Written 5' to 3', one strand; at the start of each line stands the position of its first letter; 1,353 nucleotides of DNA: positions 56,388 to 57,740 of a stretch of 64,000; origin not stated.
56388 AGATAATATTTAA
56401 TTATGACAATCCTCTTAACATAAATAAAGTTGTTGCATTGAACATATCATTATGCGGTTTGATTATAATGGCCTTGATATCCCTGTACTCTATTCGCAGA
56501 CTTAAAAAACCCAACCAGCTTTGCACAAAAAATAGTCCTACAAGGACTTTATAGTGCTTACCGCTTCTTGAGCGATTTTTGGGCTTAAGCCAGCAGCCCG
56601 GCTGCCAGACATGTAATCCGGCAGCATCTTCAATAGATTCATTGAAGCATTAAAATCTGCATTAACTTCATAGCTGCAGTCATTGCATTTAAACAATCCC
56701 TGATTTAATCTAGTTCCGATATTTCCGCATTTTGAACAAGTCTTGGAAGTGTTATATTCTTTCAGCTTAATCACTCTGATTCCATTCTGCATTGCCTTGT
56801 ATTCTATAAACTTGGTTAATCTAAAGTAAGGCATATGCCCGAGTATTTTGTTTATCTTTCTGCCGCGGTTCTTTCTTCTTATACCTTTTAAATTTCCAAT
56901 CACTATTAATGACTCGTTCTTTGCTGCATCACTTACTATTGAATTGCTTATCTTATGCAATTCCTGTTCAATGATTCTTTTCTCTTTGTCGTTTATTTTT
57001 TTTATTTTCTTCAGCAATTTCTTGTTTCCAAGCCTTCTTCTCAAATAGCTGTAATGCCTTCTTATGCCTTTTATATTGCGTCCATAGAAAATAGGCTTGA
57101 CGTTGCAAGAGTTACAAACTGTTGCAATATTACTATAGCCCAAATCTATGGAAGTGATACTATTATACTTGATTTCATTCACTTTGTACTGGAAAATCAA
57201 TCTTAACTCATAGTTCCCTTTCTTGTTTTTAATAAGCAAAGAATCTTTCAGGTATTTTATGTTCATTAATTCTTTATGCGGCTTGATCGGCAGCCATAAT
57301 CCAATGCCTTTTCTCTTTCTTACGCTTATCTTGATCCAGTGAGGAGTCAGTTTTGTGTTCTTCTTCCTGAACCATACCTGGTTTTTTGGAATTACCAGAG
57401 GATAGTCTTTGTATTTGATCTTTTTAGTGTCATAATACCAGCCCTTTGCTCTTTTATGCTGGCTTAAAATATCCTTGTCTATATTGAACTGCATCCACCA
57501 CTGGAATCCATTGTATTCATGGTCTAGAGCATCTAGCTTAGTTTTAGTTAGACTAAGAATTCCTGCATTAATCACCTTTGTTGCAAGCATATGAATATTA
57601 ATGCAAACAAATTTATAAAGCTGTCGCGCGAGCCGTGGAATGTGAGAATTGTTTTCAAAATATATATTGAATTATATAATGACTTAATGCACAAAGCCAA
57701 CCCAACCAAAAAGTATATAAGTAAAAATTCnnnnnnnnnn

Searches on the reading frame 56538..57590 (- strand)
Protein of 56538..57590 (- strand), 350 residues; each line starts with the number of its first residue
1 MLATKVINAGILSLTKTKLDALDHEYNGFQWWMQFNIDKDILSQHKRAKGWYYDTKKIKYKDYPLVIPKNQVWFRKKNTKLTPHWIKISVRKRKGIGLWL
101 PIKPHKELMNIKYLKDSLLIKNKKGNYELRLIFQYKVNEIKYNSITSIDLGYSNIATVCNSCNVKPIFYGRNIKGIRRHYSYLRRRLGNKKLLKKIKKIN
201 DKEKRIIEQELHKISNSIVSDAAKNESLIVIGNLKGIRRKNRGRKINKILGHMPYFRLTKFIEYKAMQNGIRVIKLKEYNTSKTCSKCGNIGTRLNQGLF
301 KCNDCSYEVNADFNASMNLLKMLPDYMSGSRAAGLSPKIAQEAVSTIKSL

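Call 3: search_protein_families(library=pfam, proteins=[window:56538-57590:-], max_evalue=0.01)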
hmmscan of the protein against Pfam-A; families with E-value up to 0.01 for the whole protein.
window:56538-57590:- (350 aa): 2 families
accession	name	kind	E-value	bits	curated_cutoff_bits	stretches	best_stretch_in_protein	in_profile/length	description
PF07282.18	Cas12f1-like_TNB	-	2.5e-20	72.8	26.3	1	255-319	1-60/60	Cas12f1-like, TNB domain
PF01385.25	OrfB_IS605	-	6.9e-05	23.5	30.5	1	142-225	15-106/120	Probable transposase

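Call 4: search_protein_families(library=ncbifam, proteins=[window:56538-57590:-], max_evalue=0.01)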
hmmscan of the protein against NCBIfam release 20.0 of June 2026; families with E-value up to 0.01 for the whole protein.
window:56538-57590:- (350 aa): 6 families
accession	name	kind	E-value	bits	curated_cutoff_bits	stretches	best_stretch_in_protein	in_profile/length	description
NF040570.1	guided_TnpB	subfamily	3.6e-44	151.6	100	1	55-321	98-388/389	RNA-guided endonuclease TnpB family protein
NF049972.1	CRISPR_Cas12f2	exception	5e-31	108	450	1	127-319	309-515/524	type V CRISPR-associated effector Cas12f2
NF038281.1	IS200_TnpB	exception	6e-16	58.5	425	1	117-321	148-357/360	IS200/IS605 family element RNA-guided endonuclease TnpB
TIGR01766.2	TIGR01766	domain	7.3e-15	55.2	32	1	203-282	1-82/82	IS200/IS605 family accessory protein TnpB-related protein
NF038280.1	IS607_TnpB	exception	1.6e-12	47.1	350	1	142-327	201-396/431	IS607 family element RNA-guided endonuclease TnpB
NF045604.1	cas_Cas12e_CasX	equivalog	1.1e-07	30.5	200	1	196-290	657-760/886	type V CRISPR RNA-guided endonuclease Cas12e/CasX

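Call 5: search_solved_structures(query=window:56538-57590:-, max_evalue=0.01, show_alignments=4)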
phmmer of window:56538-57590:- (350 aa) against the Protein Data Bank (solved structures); distinct sequences matched with E-value up to 0.01: 21.
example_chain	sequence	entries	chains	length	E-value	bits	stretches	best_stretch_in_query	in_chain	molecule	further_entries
8j12_A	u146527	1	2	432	2.3e-18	69.5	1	183-320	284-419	Transposase IS605 OrfB C-terminal domain-containing protein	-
7wju_A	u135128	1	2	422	3e-18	69.2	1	184-320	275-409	OrfB_Zn_ribbon domain-containing protein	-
8dzj_A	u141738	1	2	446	3.4e-18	69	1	184-320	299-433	OrfB_Zn_ribbon domain-containing protein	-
8j1j_A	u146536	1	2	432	4e-18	68.8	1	183-320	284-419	Transposase IS605 OrfB C-terminal domain-containing protein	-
8j3r_A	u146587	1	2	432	4.8e-18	68.5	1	183-319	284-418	Transposase IS605 OrfB C-terminal domain-containing protein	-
8hr5_A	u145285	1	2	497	5.8e-18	68.2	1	188-320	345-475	Transposase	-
9nzq_A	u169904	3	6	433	2.5e-17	66.1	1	187-320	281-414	Cas12f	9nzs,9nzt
9nzp_A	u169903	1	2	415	4.9e-16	61.9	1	193-328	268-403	IS200/IS605 family element transposase accessory protein TnpB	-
7l48_A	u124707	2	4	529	1.4e-13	53.8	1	181-320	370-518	Cas12f | Cas12f1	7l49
7c7l_A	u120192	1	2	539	1.5e-13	53.7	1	181-320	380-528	CRISPR-associated protein Cas14a.1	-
9i8y_A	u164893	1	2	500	2.1e-13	53.2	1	176-308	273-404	CRISPR-associated endodeoxyribonuclease Cas12f1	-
9nzo_B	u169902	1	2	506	6.9e-13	51.5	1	187-310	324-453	Cas12f Effector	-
9nzr_A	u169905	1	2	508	6.9e-13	51.5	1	187-310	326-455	Cas12f Nuclease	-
9b0l_P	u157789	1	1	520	4.4e-08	35.7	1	190-322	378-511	TnpB-like protein L79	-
9yyg_A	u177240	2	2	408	8.3e-07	31.5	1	78-321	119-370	AI-designed RNA-guided nuclease | AI-generated RNA-guided nuclease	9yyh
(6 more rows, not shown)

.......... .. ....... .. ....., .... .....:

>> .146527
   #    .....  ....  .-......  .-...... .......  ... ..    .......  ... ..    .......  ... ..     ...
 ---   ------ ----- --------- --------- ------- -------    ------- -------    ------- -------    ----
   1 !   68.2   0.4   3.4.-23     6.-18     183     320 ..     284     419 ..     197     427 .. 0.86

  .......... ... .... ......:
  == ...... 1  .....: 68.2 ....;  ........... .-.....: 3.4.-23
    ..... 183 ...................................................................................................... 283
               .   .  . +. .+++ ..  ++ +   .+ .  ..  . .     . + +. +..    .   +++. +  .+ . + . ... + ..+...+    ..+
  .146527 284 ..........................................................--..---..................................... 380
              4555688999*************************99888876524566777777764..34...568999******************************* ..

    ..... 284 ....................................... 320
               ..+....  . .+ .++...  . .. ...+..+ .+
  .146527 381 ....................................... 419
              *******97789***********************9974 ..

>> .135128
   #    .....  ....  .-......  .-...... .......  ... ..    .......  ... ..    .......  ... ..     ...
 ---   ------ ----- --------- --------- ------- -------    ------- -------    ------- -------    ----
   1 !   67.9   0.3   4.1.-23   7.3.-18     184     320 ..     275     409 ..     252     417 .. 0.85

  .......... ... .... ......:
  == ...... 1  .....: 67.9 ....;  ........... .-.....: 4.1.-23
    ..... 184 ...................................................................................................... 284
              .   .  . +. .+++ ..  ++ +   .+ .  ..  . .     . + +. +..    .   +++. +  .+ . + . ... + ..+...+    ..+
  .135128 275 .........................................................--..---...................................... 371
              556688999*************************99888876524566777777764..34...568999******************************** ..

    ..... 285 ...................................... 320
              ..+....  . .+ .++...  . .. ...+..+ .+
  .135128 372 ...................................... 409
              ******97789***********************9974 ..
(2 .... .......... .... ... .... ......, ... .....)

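Call 7: find_homologous_proteins(query=window:56538-57590:-)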
Query window:56538-57590:- (350 aa): 521 proteins with E <= 0.001 among 4467 candidates; the best 120 are listed.
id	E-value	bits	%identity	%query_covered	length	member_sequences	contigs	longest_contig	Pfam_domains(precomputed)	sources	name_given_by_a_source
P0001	7.6e-211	717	91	100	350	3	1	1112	PF07282.19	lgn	-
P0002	2.3e-199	680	86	100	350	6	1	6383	PF07282.19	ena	-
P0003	2.8e-182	623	78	100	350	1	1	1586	PF07282.19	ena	-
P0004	5.5e-175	599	77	99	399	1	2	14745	PF07282.19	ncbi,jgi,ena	-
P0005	4.5e-168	577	72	100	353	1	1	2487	PF07282.19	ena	-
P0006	5.6e-165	566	69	100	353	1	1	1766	PF07282.19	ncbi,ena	-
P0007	3.7e-163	561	68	100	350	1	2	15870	PF07282.19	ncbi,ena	-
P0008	7.3e-161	553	71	100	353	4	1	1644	PF07282.19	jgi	-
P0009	2.6e-158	545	69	100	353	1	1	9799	PF07282.19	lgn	-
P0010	2.0e-154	532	68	100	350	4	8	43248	PF07282.19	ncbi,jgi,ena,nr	ncbi:MAG TPA: transposase [Candidatus Nanoarchaeia archaeon]|nr:transposase [Candidatus Nanoarchaeia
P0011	1.2e-153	529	68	99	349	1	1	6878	PF07282.19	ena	-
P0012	2.1e-150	519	66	99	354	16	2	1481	PF07282.19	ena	-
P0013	6.1e-143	494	70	91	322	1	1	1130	PF07282.19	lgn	-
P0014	2.0e-135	469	81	76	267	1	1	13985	PF07282.19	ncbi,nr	ncbi:IS200/IS605 family element transposase accessory protein TnpB, partial [Candidatus Woesearchaeo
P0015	1.3e-132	460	72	82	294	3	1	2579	PF07282.19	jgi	-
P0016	1.1e-120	421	57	97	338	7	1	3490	PF01385.26,PF07282.19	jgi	-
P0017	1.8e-120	420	57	97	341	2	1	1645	PF01385.26,PF07282.19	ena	-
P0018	1.8e-119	417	59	91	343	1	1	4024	PF01385.26,PF07282.19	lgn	-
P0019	3.6e-119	416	56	96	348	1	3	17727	PF07282.19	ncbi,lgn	-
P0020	1.5e-118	414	56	97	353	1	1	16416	PF07282.19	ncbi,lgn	-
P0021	2.3e-118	413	56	97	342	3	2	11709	PF07282.19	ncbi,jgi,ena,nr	ncbi:transposase [Candidatus Woesearchaeota archaeon]|nr:transposase [Candidatus Woesearchaeota arch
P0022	3.0e-118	413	56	94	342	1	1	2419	PF01385.26,PF07282.19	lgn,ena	-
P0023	1.0e-115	405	55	97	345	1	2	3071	PF01385.26,PF07282.19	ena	-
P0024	1.6e-114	401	58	91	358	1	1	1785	PF07282.19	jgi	-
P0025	1.7e-114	401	58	91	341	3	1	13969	PF07282.19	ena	-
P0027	2.1e-113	397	55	91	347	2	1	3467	PF07282.19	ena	-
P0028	1.2e-112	394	55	99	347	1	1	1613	PF07282.19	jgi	jgi:putative transposase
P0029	5.8e-112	392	56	99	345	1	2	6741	PF07282.19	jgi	-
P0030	1.1e-111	391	51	95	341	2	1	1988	PF07282.19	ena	-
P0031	1.4e-111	391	51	99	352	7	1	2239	PF07282.19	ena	-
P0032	6.9e-111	389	54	100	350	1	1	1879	PF01385.26,PF07282.19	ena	-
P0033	2.0e-110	387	55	96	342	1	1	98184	PF07282.19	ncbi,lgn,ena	-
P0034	5.7e-110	386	54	95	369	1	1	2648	PF07282.19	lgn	-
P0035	8.2e-110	385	53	95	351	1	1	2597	PF01385.26,PF07282.19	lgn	-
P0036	1.8e-108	381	53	99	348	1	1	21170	PF07282.19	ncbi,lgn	-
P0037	1.7e-107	377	53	92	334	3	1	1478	PF07282.19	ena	-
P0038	3.3e-104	367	54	90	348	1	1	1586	PF07282.19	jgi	jgi:putative transposase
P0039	1.3e-103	365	53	96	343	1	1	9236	PF07282.19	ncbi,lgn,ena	-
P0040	7.3e-99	349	49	99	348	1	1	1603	PF07282.19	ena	-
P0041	1.8e-95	338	52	95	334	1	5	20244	PF07282.19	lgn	-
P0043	4.0e-92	327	47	95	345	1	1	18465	PF07282.19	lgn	-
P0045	1.1e-87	312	46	99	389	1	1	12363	PF07282.19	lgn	-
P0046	1.4e-87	312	48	93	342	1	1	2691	PF07282.19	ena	-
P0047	2.7e-87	311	47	99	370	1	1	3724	PF07282.19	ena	-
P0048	5.7e-87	310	43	99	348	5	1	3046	PF07282.19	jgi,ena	-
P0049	2.7e-86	308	48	95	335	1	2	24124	PF07282.19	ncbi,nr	ncbi:MAG: transposase [Nanoarchaeota archaeon]|nr:transposase [Nanoarchaeota archaeon] MCG2717807.1 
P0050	5.9e-86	307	46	95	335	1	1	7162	PF07282.19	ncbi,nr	ncbi:MAG: transposase [Nanoarchaeota archaeon]|nr:transposase [Nanoarchaeota archaeon]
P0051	1.1e-85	306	47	94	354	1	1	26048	PF07282.19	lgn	-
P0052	1.5e-85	305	46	95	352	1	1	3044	PF07282.19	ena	-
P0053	2.0e-85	305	46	96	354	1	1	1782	PF07282.19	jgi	-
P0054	2.1e-85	305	46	96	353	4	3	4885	PF07282.19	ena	-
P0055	5.3e-84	300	45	93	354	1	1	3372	PF01385.26,PF07282.19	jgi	-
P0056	1.6e-83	299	45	99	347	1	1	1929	PF07282.19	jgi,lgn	-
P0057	2.1e-83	298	46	95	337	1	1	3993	PF07282.19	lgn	-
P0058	2.5e-83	298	44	97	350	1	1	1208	PF07282.19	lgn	-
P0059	2.6e-83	298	45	95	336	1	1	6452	PF07282.19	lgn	-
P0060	8.0e-83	296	44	95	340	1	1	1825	PF07282.19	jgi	-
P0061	6.6e-82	293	45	99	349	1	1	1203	PF07282.19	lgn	-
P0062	3.6e-81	291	45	96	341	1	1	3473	PF07282.19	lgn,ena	-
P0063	8.0e-81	290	45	96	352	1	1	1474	PF07282.19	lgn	-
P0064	1.2e-80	289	43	99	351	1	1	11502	PF07282.19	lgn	-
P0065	1.5e-80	289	44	99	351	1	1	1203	PF01385.26,PF07282.19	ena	-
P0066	2.5e-80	288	43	98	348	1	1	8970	PF07282.19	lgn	-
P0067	4.9e-80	287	46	99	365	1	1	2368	PF07282.19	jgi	-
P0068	1.2e-79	286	46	95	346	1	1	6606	PF07282.19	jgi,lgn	-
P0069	2.4e-79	285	46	98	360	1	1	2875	PF07282.19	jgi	jgi:putative transposase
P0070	4.8e-79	284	43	93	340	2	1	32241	PF07282.19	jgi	-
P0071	9.9e-79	283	42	99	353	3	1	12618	PF07282.19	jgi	-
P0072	2.6e-78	282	46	99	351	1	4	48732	PF07282.19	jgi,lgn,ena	-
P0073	9.5e-78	280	45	96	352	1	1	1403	PF07282.19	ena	-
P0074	1.2e-77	279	45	95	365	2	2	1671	PF07282.19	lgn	-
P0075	1.5e-77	279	44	99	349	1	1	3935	PF07282.19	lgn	-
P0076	3.0e-77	278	45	91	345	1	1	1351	PF07282.19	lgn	-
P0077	3.1e-77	278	46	94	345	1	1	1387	PF07282.19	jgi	jgi:IS605 OrfB family transposase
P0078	4.5e-77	277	41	97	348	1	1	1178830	PF07282.19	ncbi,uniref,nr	ncbi:MAG: hypothetical protein Sv326_1229 [Candidatus Fermentimicrarchaeum limneticum]|uniref:Cas12f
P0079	7.5e-77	277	46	95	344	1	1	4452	PF07282.19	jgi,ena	-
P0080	1.4e-76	276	45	95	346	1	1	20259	PF07282.19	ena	-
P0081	1.8e-76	275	46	97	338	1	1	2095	PF07282.19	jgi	-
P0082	2.8e-76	275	42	97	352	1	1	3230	PF07282.19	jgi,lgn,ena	-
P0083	2.9e-76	275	43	99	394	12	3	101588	PF01385.26,PF07282.19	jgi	-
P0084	4.5e-76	274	41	97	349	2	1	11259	PF07282.19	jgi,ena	-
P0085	1.6e-75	272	45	95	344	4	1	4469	PF07282.19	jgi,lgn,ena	-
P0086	2.1e-75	272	41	96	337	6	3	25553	PF07282.19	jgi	-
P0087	2.2e-75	272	41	97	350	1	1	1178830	PF07282.19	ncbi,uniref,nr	ncbi:MAG: hypothetical protein Sv326_0302 [Candidatus Fermentimicrarchaeum limneticum]|uniref:Cas12f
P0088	2.2e-75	272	44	97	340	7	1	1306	PF07282.19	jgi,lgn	jgi:IS605 OrfB family transposase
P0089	2.7e-75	272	41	93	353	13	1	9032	PF07282.19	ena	-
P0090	3.6e-75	271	42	99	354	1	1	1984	PF07282.19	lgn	-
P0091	4.3e-75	271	44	97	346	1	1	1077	PF07282.19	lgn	-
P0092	1.5e-74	269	44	99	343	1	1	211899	PF01385.26,PF07282.19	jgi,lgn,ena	-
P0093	1.5e-74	269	43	97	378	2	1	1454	PF01385.26,PF07282.19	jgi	-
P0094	1.5e-74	269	45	94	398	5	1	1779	PF01385.26,PF07282.19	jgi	jgi:putative transposase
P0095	1.6e-74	269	45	95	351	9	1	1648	PF07282.19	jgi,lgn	jgi:putative transposase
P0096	2.4e-74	269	41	97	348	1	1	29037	PF07282.19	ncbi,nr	ncbi:IS200/IS605 family element transposase accessory protein TnpB [Candidatus Micrarchaeota archaeo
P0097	2.4e-74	268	40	97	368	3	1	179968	PF07282.19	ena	-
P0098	4.6e-74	268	40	97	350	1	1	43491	PF07282.19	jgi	jgi:putative transposase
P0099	4.6e-74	268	44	98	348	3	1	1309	PF01385.26,PF07282.19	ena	-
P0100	5.7e-74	267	43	95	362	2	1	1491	PF07282.19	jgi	-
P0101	5.9e-74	267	44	95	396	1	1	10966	PF01385.26,PF07282.19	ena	-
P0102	7.8e-74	267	47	90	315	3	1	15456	PF01385.26,PF07282.19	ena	-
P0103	9.8e-74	266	42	93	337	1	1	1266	PF07282.19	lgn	-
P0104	1.0e-73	266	44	94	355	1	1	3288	PF07282.19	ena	-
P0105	1.0e-73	266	42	93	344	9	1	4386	PF07282.19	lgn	-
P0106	1.1e-73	266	45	95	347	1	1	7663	PF07282.19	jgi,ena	-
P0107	1.7e-73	266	42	92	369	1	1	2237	PF07282.19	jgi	jgi:putative transposase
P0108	2.1e-73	265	51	74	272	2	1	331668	PF07282.19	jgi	-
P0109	5.7e-73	264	44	98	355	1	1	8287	PF01385.26,PF07282.19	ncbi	-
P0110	6.7e-73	264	40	97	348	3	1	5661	PF07282.19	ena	-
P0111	1.0e-72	263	40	97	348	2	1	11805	PF07282.19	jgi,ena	-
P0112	1.3e-72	263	44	96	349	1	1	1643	PF07282.19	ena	-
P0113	1.6e-72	262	42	97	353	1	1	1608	PF07282.19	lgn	-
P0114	1.9e-72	262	43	100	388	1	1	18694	PF07282.19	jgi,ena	-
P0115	2.2e-72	262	44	97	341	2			PF01385.26,PF18516.8,PF07282.19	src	-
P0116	2.4e-72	262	43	92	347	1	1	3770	PF07282.19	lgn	-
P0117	2.8e-72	262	49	75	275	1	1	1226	PF07282.19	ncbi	ncbi:MAG: transposase, partial [Nanoarchaeota archaeon]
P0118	3.0e-72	262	43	97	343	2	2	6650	PF01385.26,PF07282.19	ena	-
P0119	3.3e-72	261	45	93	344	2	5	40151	PF07282.19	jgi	-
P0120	3.5e-72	261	40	97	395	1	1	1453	PF01385.26,PF07282.19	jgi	jgi:putative transposase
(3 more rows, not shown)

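Call 18: find_encoding_contigs(protein=P0002, flank=5000, max_places=4)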
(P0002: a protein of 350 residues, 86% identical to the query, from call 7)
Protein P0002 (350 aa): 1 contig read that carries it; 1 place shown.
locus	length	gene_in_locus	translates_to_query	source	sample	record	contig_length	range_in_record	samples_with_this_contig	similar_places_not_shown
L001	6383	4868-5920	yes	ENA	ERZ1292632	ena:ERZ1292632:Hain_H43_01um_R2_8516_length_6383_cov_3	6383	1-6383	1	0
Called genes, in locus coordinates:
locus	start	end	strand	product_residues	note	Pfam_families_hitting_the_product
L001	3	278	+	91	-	?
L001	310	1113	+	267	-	PF04414:tRNA_deacylase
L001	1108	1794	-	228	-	PF11848:DUF3368 (weak)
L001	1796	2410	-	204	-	-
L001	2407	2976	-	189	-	-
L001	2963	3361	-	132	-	PF09845:OapC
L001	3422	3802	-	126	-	PF09846:OapB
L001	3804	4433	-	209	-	PF00009:GTP_EFTU (weak), PF00735:Septin (weak), PF09439:SRPRB (faint), PF01926:MMR_HSR1, PF02421:FeoB_N (faint), PF08477:Roc (faint)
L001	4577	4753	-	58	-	-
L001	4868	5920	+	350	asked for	PF07282:Cas12f1-like_TNB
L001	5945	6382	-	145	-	?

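Call 19: find_encoding_contigs(protein=P0004, flank=6000, max_places=4)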
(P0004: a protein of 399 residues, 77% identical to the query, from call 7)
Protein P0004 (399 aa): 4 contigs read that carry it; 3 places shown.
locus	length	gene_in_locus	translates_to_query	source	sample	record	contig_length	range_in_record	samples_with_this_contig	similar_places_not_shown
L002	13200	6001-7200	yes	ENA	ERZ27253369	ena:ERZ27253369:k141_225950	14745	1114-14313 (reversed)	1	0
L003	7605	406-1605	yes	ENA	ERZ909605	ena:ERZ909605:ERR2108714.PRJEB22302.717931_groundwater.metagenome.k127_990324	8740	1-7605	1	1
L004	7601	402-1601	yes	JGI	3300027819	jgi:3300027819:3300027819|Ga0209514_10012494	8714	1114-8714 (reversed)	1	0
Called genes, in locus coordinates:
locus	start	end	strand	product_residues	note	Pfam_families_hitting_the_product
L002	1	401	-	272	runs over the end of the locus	PF04414:tRNA_deacylase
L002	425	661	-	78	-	-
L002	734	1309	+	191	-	-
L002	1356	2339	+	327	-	-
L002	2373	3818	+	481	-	PF04055:Radical_SAM (weak)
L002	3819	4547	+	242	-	PF00590:TP_methylase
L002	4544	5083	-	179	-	-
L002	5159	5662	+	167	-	PF22769:DCD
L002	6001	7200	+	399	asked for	PF07282:Cas12f1-like_TNB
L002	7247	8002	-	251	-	PF03796:DnaB_C (faint), PF06745:ATPase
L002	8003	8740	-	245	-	PF03796:DnaB_C (weak), PF06745:ATPase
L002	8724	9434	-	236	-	PF06745:ATPase, PF07088:GvpD_P-loop (weak)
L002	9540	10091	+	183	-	PF06745:ATPase, PF24336:DUF7504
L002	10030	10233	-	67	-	-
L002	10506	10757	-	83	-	PF04945:YHS (weak)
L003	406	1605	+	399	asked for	PF07282:Cas12f1-like_TNB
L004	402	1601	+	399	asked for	PF07282:Cas12f1-like_TNB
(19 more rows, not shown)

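Call 21: find_related_loci(query=window:56541-57590:-, collection=genome_contigs, flank=3000)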
Query window:56541-57590:- (350 aa) in genome_contigs; peptide patterns used: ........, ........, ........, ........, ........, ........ (x = any residue, [..] = any of these).
158 stretches matched a pattern; 6 encode a relative of the query (tblastn E <= 1e-3); 6 distinct loci.
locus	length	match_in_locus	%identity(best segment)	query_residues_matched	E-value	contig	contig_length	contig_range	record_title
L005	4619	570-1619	68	1-350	8e-164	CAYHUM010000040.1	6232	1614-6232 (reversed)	MAG TPA_asm: Candidatus Woesearchaeota archaeon isolate ERP119705_co17_177 genome assembly, contig: NODE_21757_length_62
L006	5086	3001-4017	72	1-340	2e-154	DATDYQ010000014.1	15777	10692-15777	MAG TPA_asm: Candidatus Nanoarchaeia archaeon isolate SMAG_U8169 k141_2341656, whole genome shotgun sequence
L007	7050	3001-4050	68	1-350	3e-151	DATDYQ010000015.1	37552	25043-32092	MAG TPA_asm: Candidatus Nanoarchaeia archaeon isolate SMAG_U8169 k141_759822, whole genome shotgun sequence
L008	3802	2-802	81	84-350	1e-143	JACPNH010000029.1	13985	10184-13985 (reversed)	MAG: Candidatus Woesearchaeota archaeon isolate NC_groundwater_570_Ag_S-0.1um_32_8 S35_SO-1_scaffold_243862, whole genom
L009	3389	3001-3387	88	1-129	1e-73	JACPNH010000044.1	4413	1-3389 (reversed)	MAG: Candidatus Woesearchaeota archaeon isolate NC_groundwater_570_Ag_S-0.1um_32_8 S35_SO-1_scaffold_465205, whole genom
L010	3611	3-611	49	147-343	2e-54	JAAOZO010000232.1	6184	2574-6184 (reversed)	MAG: Thaumarchaeota archaeon isolate SJ3.Bin70 k141_233241, whole genome shotgun sequence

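Call 24: find_related_loci(query=A2, collection=metagenome_contigs, flank=1500)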
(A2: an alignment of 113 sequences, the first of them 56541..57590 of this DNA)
Query A2 (350 aa) in metagenome_contigs; peptide patterns used: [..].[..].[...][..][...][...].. (x = any residue, [..] = any of these).
305 stretches matched a pattern; 165 encode a relative of the query (tblastn E <= 1e-3); the best 80 are kept; 80 distinct loci.
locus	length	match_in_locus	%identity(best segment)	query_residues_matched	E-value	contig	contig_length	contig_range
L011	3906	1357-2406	88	1-350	0e+0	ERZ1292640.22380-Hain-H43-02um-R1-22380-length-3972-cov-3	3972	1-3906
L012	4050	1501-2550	87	1-350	0e+0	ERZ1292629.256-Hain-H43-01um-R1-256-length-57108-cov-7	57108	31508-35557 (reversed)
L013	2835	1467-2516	86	1-350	0e+0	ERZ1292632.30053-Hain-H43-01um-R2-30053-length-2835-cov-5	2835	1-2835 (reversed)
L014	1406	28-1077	85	1-350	0e+0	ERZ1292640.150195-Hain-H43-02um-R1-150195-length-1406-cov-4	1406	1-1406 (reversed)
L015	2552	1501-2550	84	1-350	0e+0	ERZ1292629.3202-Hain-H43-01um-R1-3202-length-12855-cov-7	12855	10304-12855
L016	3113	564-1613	76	1-350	0e+0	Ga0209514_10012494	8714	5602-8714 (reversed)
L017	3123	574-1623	76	1-350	0e+0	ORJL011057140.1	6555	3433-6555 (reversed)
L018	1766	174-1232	69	1-350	0e+0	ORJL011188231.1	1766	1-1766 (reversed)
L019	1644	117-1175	71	1-350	0e+0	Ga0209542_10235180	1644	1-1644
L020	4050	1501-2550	68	1-350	4e-162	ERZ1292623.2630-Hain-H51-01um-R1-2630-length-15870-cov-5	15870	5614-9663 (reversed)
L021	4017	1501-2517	72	1-340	2e-153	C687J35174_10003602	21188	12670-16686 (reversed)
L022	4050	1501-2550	68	1-350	2e-150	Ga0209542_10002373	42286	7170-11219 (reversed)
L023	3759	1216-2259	66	1-346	2e-150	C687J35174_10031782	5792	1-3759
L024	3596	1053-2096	66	1-346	7e-151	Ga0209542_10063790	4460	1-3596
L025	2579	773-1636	72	1-288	2e-145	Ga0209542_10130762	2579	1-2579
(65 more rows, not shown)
